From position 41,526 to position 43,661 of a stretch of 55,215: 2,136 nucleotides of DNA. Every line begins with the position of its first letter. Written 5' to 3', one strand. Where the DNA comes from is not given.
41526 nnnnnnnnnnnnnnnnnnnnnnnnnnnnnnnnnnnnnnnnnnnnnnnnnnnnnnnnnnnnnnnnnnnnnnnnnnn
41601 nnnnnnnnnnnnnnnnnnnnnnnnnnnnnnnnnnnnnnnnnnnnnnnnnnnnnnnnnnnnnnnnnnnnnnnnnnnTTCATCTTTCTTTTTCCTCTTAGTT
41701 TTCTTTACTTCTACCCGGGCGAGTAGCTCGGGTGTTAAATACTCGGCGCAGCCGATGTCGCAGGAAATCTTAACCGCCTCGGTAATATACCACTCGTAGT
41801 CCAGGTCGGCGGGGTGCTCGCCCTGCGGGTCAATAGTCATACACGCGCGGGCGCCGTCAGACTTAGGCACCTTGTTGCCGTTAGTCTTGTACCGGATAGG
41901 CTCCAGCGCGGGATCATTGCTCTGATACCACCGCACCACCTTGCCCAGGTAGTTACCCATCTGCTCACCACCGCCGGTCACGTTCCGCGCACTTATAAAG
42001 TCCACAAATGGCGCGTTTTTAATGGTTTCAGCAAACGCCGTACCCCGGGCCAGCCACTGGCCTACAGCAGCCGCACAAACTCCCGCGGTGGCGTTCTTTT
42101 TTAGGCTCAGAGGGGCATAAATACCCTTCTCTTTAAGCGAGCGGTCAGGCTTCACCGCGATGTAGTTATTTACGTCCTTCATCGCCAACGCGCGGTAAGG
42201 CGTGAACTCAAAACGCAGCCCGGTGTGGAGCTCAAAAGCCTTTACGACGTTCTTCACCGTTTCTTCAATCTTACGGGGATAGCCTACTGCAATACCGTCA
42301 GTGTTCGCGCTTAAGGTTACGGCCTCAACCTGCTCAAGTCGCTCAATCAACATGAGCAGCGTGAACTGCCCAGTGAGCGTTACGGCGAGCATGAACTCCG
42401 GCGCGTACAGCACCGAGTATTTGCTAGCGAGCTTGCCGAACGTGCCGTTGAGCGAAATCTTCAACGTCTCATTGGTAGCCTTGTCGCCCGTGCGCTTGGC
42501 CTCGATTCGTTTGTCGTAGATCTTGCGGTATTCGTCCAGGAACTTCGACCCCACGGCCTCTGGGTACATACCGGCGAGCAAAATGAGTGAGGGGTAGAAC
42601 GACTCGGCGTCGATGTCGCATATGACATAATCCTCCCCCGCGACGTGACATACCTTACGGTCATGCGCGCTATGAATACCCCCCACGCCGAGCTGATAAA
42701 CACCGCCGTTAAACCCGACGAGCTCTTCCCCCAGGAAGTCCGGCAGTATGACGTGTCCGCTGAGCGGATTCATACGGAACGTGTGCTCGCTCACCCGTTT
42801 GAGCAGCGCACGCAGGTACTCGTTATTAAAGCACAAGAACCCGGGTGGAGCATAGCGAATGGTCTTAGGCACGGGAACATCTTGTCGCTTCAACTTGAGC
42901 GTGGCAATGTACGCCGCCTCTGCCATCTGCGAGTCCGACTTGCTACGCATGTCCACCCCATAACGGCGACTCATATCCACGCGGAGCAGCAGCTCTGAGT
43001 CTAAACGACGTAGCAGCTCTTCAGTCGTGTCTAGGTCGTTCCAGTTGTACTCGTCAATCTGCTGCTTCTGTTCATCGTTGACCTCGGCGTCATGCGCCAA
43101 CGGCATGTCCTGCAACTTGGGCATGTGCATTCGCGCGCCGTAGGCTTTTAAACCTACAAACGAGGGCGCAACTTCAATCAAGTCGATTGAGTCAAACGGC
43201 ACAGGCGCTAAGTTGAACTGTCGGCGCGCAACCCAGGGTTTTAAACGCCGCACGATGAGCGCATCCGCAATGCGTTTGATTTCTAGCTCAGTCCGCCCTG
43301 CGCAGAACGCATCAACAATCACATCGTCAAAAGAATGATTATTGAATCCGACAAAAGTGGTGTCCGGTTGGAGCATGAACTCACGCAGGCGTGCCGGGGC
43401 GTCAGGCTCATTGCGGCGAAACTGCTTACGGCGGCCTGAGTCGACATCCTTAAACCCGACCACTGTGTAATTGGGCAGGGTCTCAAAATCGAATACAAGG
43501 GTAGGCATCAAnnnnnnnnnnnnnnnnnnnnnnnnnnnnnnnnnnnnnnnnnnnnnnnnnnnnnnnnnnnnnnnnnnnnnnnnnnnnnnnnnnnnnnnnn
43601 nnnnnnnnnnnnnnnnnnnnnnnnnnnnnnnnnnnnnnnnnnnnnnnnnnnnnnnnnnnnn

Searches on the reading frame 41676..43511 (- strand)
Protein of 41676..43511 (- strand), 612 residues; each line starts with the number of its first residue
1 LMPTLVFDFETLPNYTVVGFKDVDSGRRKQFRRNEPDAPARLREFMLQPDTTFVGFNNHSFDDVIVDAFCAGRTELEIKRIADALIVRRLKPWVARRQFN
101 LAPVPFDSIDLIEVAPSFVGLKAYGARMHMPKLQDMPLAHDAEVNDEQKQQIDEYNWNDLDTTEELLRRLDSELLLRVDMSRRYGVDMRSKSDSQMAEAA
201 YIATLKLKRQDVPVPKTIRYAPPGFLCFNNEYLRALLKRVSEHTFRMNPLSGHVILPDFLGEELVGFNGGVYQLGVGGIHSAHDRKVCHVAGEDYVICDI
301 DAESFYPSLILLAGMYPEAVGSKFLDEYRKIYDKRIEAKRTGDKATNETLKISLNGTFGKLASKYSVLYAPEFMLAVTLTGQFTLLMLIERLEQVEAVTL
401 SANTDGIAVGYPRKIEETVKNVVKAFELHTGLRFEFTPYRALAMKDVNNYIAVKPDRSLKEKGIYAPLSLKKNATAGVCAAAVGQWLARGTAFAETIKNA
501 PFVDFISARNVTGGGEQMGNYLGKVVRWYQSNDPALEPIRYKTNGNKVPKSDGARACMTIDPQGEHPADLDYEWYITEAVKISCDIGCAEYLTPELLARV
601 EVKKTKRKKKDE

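Call 15: search_protein_families(library=phrogs, proteins=[window:41676-43511:-], max_evalue=0.001)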
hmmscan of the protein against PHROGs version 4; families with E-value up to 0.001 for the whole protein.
window:41676-43511:- (612 aa): 5 families
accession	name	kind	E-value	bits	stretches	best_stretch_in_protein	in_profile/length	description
phrog_1252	-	DNA, RNA and nucleotide metabolism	6e-162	541.5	1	2-587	52-652/663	DNA polymerase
phrog_18505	-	DNA, RNA and nucleotide metabolism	2.4e-17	64.2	1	313-500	13-193/349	DNA polymerase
phrog_4210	-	DNA, RNA and nucleotide metabolism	1.6e-09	37.1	1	5-180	723-885/1304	DNA polymerase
phrog_262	-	DNA, RNA and nucleotide metabolism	1.2e-08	34.6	1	345-419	511-594/856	DNA polymerase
phrog_34803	-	unknown function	3.1e-06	27.9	1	402-474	10-87/244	-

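Call 44: find_related_loci(query=window:41676-43511:-, collection=viral_contigs, flank=10000)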
Query window:41676-43511:- (612 aa) in viral_contigs; peptide patterns used: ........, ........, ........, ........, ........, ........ (x = any residue, [..] = any of these).
142 stretches matched a pattern; 133 encode a relative of the query (tblastn E <= 1e-3); the best 80 are kept; 80 distinct loci.
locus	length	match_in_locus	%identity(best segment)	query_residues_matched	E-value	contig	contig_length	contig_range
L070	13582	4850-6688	69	1-612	0e+0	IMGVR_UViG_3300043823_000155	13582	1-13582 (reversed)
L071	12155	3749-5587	69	1-612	0e+0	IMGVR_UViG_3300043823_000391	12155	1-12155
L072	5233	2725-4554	67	2-611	0e+0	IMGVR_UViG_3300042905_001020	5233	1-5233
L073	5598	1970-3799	67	2-611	0e+0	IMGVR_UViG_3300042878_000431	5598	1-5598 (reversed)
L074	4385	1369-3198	67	2-611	0e+0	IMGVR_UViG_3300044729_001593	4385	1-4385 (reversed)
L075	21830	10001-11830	67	2-612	0e+0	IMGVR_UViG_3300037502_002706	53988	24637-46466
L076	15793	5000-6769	68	2-592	0e+0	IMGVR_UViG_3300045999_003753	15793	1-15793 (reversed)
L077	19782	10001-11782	68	2-595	0e+0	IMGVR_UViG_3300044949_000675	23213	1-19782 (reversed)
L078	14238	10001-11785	67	2-597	0e+0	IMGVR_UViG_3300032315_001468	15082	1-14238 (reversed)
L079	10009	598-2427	67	1-609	0e+0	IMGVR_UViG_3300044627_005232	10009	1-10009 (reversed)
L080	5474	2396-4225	67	1-609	0e+0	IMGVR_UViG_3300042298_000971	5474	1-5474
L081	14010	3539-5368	67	1-609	0e+0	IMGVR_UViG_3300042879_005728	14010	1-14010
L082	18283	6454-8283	67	1-609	0e+0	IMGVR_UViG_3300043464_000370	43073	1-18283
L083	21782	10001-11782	68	2-595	0e+0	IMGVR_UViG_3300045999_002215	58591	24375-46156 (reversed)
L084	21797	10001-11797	66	1-600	0e+0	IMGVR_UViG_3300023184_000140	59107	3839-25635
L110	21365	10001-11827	65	2-611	0e+0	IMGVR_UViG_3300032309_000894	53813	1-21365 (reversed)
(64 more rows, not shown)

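Call 48: find_related_loci(query=L110:704-1468:+, collection=viral_contigs, flank=10000)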
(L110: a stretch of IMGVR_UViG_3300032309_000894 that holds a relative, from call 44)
Query L110:704-1468:+ (255 aa) in viral_contigs; peptide patterns used: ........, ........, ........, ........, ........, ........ (x = any residue, [..] = any of these).
9 stretches matched a pattern; 3 encode a relative of the query (tblastn E <= 1e-3); 3 distinct loci.
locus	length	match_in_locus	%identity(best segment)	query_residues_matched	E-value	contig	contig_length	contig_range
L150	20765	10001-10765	100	1-255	2e-177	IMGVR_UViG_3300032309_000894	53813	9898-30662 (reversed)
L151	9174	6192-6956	99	1-255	2e-175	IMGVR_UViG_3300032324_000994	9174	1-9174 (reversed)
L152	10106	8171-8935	98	1-255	3e-174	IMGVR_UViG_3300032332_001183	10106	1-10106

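Call 51: find_related_loci(query=L150:1952-3514:-, collection=viral_contigs, flank=10000)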
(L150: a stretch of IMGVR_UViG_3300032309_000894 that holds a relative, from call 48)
Query L150:1952-3514:- (521 aa) in viral_contigs; peptide patterns used: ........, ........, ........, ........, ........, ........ (x = any residue, [..] = any of these).
127 stretches matched a pattern; 123 encode a relative of the query (tblastn E <= 1e-3); the best 80 are kept; 80 distinct loci.
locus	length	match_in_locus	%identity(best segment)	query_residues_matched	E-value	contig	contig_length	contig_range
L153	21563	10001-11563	100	1-521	0e+0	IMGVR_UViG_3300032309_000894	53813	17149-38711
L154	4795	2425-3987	94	1-521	0e+0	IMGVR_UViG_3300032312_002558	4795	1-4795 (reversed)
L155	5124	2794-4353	79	1-520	0e+0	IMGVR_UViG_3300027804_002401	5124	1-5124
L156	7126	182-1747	77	1-521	0e+0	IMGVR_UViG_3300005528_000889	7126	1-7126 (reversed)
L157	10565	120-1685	77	1-521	0e+0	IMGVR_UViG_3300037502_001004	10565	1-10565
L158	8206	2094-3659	77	1-521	0e+0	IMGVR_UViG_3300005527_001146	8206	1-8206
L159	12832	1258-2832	75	1-521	0e+0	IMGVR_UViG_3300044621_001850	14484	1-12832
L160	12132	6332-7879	74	6-521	0e+0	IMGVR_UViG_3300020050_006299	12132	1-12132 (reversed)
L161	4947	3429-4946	73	1-506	0e+0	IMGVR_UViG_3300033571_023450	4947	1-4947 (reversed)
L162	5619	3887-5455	72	1-521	0e+0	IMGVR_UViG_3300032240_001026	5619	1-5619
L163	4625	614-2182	72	1-521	0e+0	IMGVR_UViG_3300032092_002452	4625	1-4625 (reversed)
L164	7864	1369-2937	72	1-521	0e+0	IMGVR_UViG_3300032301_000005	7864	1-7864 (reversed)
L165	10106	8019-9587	71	1-521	0e+0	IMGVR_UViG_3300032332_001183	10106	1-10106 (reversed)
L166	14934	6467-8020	70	6-521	0e+0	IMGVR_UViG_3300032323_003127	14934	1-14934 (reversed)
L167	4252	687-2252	67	1-520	0e+0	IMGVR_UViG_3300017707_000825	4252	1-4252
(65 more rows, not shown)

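Call 98: search_protein_families(library=pfam, proteins=[L110:704-1468:+, L110:1716-2429:+, L110:2435-2923:+], max_evalue=0.01)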
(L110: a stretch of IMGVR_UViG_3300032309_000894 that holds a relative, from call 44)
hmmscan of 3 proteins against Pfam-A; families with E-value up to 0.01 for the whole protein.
L110:704-1468:+ (255 aa): 0 families

L110:1716-2429:+ (238 aa): 0 families

L110:2435-2923:+ (163 aa): 1 family
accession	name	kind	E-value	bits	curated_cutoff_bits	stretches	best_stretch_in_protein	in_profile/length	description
PF02592.20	Vut_1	-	1.1e-11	45.7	27.2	1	72-143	64-140/152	Putative vitamin uptake transporter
